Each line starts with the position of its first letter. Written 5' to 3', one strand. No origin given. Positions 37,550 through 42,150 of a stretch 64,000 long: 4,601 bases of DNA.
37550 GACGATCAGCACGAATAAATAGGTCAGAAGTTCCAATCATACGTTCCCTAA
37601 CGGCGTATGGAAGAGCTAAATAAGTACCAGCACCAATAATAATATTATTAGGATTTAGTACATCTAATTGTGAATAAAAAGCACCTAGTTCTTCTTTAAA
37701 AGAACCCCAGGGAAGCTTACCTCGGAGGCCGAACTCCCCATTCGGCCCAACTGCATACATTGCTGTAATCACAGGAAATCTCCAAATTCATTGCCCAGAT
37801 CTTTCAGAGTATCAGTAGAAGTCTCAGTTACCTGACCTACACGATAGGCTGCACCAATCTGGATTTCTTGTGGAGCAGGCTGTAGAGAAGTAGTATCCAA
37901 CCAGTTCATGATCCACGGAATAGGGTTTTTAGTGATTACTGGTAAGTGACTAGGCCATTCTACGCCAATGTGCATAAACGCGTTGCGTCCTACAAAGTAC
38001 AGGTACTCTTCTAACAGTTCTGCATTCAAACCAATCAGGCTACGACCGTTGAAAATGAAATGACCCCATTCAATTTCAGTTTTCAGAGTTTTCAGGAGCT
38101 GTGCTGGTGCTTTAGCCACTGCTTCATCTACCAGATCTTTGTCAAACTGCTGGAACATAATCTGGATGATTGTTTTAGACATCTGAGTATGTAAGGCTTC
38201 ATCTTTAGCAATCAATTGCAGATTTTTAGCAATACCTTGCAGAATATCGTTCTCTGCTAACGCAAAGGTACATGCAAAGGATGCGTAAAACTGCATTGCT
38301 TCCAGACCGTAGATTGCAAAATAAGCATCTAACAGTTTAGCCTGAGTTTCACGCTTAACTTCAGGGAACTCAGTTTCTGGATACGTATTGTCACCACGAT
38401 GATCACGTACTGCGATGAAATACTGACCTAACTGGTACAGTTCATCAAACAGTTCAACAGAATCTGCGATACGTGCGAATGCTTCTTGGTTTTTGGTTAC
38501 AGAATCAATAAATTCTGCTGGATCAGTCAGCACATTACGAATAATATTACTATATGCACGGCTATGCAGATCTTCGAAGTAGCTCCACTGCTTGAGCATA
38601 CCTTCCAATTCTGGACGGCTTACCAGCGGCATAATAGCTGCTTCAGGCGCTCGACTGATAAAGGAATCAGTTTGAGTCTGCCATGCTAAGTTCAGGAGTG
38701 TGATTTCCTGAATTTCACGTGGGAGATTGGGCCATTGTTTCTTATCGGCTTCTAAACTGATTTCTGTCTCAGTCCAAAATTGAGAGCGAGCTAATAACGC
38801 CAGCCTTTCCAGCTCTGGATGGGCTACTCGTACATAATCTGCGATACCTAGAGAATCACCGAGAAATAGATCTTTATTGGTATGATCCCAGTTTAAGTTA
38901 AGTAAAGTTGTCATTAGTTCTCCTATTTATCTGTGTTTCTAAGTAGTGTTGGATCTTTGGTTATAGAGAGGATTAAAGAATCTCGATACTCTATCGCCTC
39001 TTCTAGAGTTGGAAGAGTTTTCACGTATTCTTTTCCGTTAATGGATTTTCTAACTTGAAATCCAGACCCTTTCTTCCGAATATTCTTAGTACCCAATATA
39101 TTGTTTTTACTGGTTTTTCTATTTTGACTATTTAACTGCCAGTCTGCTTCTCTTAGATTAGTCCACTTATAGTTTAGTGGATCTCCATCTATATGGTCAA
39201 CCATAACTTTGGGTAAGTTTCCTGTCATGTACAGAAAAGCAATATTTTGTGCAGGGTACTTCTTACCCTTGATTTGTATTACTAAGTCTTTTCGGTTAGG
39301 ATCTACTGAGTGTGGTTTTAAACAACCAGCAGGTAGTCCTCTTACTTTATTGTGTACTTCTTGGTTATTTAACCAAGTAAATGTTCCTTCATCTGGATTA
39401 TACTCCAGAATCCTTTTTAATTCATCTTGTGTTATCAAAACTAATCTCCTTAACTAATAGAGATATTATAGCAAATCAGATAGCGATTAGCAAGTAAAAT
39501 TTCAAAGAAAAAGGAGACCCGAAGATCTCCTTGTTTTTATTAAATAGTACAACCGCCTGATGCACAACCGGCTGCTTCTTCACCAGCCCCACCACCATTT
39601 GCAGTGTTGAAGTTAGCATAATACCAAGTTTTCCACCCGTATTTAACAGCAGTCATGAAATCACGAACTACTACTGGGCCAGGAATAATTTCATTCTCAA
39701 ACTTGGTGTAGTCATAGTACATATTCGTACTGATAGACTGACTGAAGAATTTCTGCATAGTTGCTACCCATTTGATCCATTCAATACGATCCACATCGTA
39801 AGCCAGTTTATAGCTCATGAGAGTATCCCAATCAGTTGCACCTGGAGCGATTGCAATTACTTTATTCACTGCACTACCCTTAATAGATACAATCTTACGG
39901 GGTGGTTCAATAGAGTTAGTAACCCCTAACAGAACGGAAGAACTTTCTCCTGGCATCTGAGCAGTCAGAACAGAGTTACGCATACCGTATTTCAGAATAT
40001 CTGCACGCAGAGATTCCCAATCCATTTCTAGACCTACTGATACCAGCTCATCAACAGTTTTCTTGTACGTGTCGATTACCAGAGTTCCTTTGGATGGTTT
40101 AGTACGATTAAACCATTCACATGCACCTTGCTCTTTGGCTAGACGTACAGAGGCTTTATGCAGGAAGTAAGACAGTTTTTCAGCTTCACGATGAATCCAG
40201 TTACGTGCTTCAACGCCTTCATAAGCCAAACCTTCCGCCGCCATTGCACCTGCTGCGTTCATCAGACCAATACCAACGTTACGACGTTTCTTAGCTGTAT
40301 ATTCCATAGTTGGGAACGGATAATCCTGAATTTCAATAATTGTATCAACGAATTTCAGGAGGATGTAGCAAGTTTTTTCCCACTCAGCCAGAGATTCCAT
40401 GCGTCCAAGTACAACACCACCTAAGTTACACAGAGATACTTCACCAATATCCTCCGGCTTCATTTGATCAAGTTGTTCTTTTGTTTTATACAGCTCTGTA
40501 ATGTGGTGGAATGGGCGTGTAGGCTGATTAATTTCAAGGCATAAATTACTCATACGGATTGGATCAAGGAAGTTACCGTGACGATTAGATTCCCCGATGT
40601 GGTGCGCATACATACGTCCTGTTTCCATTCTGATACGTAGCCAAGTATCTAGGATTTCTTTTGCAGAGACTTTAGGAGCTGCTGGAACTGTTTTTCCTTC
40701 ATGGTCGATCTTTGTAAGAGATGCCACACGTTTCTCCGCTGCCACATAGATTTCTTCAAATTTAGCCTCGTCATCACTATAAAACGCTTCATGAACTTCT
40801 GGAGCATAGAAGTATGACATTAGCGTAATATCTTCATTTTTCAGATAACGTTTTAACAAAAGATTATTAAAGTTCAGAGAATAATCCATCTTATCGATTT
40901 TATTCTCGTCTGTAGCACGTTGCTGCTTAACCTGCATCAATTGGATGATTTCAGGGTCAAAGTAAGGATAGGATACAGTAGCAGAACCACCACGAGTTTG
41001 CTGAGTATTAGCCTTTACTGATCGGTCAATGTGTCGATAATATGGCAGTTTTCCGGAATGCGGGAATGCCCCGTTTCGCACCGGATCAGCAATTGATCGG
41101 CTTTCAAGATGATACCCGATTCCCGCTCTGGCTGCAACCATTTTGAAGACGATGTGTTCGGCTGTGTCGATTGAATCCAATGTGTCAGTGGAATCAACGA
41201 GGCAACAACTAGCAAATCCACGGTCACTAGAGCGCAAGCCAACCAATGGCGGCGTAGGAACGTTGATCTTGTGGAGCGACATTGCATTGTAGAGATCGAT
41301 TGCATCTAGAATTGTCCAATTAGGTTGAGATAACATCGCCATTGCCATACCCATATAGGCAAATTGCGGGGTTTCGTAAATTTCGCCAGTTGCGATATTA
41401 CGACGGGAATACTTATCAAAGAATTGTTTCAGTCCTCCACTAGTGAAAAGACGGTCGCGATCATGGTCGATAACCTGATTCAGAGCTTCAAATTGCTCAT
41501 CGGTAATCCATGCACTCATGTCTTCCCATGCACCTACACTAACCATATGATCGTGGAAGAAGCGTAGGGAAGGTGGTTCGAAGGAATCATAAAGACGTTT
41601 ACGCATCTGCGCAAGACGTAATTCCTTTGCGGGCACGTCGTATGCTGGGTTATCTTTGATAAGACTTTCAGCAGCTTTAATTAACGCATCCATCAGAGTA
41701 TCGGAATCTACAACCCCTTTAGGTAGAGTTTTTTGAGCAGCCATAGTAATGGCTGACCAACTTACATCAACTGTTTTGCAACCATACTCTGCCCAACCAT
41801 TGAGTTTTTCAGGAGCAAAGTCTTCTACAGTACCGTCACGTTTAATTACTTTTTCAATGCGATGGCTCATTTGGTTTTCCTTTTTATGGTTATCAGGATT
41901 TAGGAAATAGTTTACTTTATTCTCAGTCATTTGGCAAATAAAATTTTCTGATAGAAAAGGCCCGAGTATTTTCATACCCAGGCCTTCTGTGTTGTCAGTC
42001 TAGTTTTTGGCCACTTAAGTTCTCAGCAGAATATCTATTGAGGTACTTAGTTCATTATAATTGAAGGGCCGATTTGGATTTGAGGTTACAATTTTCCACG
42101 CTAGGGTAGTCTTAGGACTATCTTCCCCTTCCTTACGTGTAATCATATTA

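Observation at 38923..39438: Free-standing HNH homing endonuclease inserted between nrdB and nrdA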

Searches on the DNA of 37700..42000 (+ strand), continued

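Call 12: get_annotated_region(hit=H56, flank=2000)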
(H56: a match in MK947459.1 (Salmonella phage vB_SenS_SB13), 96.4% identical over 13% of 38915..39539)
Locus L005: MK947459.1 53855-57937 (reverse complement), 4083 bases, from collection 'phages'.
description: Salmonella phage vB_SenS_SB13, complete genome.
organism: Salmonella phage vB_SenS_SB13 (NCBI taxid 2591135)
taxonomy: Viruses; Duplodnaviria; Heunggongvirae; Uroviricota; Caudoviricetes; Demerecviridae; Markadamsvirinae; Epseptimavirus; Epseptimavirus SB13
host: Salmonella enterica subsp. enterica serovar Typhimurium; source: sewage; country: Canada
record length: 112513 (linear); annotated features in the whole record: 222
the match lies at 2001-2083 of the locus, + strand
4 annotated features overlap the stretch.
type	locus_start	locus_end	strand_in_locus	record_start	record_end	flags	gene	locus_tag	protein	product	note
CDS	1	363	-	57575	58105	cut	-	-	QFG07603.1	dihydrofolate reductase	rasttk_feature_creation_tool=/disks/patric-common/ runtime/bin/phanotate version 0.13.0; ...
CDS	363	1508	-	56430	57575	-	-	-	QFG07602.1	ribonucleotide reductase of class Ia (aerobic), beta subunit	rasttk_feature_creation_tool=/disks/patric-common/ runtime/bin/phanotate version 0.13.0; ...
CDS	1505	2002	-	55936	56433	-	-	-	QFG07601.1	HNH homing endonuclease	rasttk_feature_creation_tool=/disks/patric-common/ runtime/bin/phanotate version 0.13.0; ...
CDS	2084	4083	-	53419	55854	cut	-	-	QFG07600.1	ribonucleotide reductase of class Ia (aerobic), alpha subunit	rasttk_feature_creation_tool=/disks/patric-common/ runtime/bin/phanotate version 0.13.0; ...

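Call 13: get_annotated_region(hit=H95, flank=2000)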
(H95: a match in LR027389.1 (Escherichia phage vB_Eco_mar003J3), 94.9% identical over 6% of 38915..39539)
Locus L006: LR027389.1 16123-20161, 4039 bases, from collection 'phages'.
description: Escherichia virus vB_Eco_mar003J3 genome assembly, chromosome: 1.
organism: Escherichia phage vB_Eco_mar003J3 (NCBI taxid 2419761)
taxonomy: Viruses; Duplodnaviria; Heunggongvirae; Uroviricota; Caudoviricetes; Demerecviridae; Markadamsvirinae; Epseptimavirus; Epseptimavirus mar003J3
host: -; source: sea water; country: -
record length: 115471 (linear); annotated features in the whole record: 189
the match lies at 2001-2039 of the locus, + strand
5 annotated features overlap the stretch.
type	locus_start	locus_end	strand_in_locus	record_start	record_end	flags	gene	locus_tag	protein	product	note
CDS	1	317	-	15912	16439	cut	-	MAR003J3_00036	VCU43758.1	putative dihydrofolate reductase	-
CDS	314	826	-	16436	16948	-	hegJ_1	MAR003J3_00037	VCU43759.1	putative H-N-H-endonuclease P-TflX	-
CDS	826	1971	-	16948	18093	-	-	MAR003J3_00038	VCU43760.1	putative aerobic ribonucleoside diphosphate reductase, small subunit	-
CDS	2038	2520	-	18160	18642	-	-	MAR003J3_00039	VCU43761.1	H-N-H endonuclease F-TfIVI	-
CDS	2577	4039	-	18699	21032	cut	nrdA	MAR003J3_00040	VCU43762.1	putative aerobic ribonucleoside diphosphate reductase, large subunit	-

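Call 28: get_annotated_region(hit=H45, flank=4000)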
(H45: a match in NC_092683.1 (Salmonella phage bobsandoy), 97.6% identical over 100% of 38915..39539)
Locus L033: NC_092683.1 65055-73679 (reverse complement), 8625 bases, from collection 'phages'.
description: Salmonella phage bobsandoy, complete genome.
organism: Salmonella phage bobsandoy (NCBI taxid 2713284)
taxonomy: Viruses; Duplodnaviria; Heunggongvirae; Uroviricota; Caudoviricetes; Demerecviridae; Markadamsvirinae; Epseptimavirus
host: Salmonella enterica subsp. enterica serovar Enteritidis PT1; source: wastewater; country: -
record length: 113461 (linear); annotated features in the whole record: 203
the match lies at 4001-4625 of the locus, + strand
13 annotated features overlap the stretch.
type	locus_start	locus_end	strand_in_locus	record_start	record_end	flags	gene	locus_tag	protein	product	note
CDS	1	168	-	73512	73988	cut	-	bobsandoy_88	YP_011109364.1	ribonuclease H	ribonuclease H [Klebsiella phage Sugarland]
CDS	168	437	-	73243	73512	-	-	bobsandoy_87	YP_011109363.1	hypothetical protein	PVOGs: VOG10976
CDS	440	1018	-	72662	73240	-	-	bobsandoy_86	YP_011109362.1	hypothetical protein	PVOGs: VOG7024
CDS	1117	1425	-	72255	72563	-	-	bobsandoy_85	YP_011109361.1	hypothetical protein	PVOGs: VOG0158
CDS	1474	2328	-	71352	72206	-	-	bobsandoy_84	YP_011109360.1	thymidylate synthase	PVOGs: VOG8599; thymidylate synthase [Vibrio phage phi 1]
CDS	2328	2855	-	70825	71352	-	-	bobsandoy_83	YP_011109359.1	dihydrofolate reductase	PVOGs: VOG0496; dihydrofolate reductase [Escherichia virus DT57C]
CDS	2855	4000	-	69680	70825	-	-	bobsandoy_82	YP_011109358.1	ribonucleotide-diphosphate reductase class Ia (aerobic) beta subunit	PVOGs: VOG7880; ribonucleotide-diphosphate reductase class Ia (aerobic) beta subunit [Providencia phage vB_PreS_PR1]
CDS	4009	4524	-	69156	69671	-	-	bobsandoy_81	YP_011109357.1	putative HNH endonuclease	PVOGs: VOG4813; putative HNH endonuclease [Salmonella phage NR01]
CDS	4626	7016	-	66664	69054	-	-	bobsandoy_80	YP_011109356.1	ribonucleoside diphosphate reductase 1 alpha chain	ribonucleoside diphosphate reductase 1 alpha chain [Escherichia virus EPS7]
CDS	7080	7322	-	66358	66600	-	-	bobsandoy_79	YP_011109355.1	hypothetical protein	PVOGs: VOG3962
CDS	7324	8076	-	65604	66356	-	-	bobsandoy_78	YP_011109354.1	phosphate starvation-inducible protein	phosphate starvation-inducible protein [Proteus phage PM135]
CDS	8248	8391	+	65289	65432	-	-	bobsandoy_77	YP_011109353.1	hypothetical protein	-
CDS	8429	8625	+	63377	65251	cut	-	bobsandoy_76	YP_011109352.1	anaerobic NTP reductase large subunit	PVOGs: VOG0420; NrdD anaerobic NTP reductase large subunit [Aeromonas virus Aeh1]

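Call 29: get_annotated_region(hit=H43, flank=4000)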
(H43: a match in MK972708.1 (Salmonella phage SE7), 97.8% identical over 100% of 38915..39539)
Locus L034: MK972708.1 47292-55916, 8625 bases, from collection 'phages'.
description: Salmonella phage SE7, complete genome.
organism: Salmonella phage SE7 (NCBI taxid 2592202)
taxonomy: Viruses; Duplodnaviria; Heunggongvirae; Uroviricota; Caudoviricetes; Demerecviridae; Markadamsvirinae; Epseptimavirus
host: Salmonella sp.; source: sewage; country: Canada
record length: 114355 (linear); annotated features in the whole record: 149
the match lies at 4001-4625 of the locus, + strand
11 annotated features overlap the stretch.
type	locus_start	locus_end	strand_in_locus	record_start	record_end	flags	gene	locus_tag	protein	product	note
CDS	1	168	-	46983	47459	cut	-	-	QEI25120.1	ribonuclease H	-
CDS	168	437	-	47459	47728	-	-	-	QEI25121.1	hypothetical protein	-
CDS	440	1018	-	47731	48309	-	-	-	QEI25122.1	hypothetical protein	-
CDS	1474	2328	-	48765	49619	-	-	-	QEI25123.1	thymidylate synthase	-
CDS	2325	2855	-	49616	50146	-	-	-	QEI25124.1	dihydrofolate reductase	-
CDS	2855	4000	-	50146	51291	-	-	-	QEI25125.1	ribonucleoside reductase beta subunit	-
CDS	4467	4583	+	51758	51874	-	-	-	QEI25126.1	class I SAM-dependent methyltransferase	-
CDS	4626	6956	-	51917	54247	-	-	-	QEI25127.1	ribonucleotide reductase of class Ia (aerobic), alpha subunit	-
CDS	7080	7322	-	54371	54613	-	-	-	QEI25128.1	hypothetical protein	-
CDS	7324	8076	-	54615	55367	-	-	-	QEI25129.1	phosphate starvation inducible protein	-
CDS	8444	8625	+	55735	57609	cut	-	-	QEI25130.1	anaerobic ribonucleoside-triphosphate reductase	-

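Call 30: get_annotated_region(hit=H49, flank=4000)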
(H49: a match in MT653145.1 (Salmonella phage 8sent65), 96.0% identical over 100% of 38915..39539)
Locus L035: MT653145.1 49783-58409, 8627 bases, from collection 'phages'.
description: Salmonella phage 8sent65, complete genome.
organism: Salmonella phage 8sent65 (NCBI taxid 2762672)
taxonomy: Viruses; Duplodnaviria; Heunggongvirae; Uroviricota; Caudoviricetes; Demerecviridae; Markadamsvirinae; Epseptimavirus; Epseptimavirus bombadil
host: Salmonella enterica subsp. enterica serovar Gallinarum; source: -; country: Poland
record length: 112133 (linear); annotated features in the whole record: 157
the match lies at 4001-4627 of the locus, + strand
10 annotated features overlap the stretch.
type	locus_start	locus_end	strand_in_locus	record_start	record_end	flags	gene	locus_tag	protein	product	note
CDS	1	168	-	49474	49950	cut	-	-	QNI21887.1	RnaseH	-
CDS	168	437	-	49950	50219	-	-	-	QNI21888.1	hypothetical protein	-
CDS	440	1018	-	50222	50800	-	-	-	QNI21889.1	ATP-dependent protease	-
CDS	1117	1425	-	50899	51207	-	-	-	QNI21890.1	hypothetical protein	-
CDS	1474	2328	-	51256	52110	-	-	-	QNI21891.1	thmidylate synthase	-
CDS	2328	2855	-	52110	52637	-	-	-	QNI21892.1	dihydrofolate reductase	-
CDS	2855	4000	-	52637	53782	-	-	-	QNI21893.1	ribonucleotide reductase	-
CDS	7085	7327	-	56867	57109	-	-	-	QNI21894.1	hypothetical protein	-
CDS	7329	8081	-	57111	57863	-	-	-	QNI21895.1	phosphate starvation inducible protein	-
CDS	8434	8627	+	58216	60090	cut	-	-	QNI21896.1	anaerobic ribonucleoside triphosphate reductase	-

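Call 31: get_annotated_region(hit=H50, flank=4000)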
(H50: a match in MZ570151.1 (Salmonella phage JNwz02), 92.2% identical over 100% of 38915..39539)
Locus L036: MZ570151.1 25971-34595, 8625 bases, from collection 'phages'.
description: Salmonella phage JNwz02, complete genome.
organism: Salmonella phage JNwz02 (NCBI taxid 2861003)
taxonomy: Viruses; Duplodnaviria; Heunggongvirae; Uroviricota; Caudoviricetes; Demerecviridae; Markadamsvirinae; Epseptimavirus
host: Salmonella sp. 2089b; source: sewage; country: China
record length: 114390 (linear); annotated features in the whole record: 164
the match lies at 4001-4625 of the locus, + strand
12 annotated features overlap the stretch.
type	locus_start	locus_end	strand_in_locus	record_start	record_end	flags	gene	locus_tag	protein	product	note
CDS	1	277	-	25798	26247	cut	-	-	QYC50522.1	NADAR domain-containing protein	-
CDS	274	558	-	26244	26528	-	-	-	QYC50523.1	hypothetical protein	-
CDS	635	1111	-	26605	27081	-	-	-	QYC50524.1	ribonuclease H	-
CDS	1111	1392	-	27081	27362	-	-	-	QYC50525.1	hypothetical protein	-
CDS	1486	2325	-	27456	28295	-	-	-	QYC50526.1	putative thymidylate synthase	-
CDS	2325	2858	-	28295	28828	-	-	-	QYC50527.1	dihydrofolate reductase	-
CDS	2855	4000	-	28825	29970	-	-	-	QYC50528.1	ribonucleoside-diphosphate reductase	-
CDS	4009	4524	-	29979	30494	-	-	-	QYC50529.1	putative H-N-H-endonuclease P-TflVIII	-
CDS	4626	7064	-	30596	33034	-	-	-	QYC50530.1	ribonucleoside-diphosphate reductase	-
CDS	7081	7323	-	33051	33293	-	-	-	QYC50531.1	hypothetical protein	-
CDS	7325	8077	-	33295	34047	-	-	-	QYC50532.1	phosphate starvation-inducible protein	-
CDS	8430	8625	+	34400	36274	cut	-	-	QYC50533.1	anaerobic NTP reductase large subunit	-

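Call 32: get_annotated_region(hit=H48, flank=4000)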
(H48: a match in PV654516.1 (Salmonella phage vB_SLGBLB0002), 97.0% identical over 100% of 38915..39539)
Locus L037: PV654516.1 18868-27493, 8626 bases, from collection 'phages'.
description: Salmonella phage vB_SLGBLB0002, complete genome.
organism: Salmonella phage vB_SLGBLB0002 (NCBI taxid 3425910)
taxonomy: Viruses
host: Salmonella enterica subsp. enterica serovar Typhimurium (EUROGROUP BIOLAB strain); source: -; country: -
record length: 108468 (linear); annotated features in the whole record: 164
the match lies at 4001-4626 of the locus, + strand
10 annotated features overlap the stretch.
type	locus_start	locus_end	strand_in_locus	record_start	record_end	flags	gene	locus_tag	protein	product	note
CDS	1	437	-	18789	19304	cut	-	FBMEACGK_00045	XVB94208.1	hypothetical protein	-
CDS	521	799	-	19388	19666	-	-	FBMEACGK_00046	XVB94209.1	hypothetical protein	-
CDS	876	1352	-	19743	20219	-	-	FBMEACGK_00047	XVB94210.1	ribonuclease HI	rnhA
CDS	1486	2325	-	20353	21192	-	-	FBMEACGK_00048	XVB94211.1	thymidylate synthase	thyA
CDS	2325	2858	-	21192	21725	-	-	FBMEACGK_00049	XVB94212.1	hypothetical protein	-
CDS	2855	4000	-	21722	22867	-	-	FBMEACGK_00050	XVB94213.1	ribonucleoside-diphosphate reductase 1 subunit beta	nrdB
CDS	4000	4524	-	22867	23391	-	-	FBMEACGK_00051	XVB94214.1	hypothetical protein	-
CDS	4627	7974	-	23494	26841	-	-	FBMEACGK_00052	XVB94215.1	hypothetical protein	-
CDS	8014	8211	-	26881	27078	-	-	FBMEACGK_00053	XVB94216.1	hypothetical protein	-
CDS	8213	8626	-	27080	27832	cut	-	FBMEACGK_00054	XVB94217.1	hypothetical protein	-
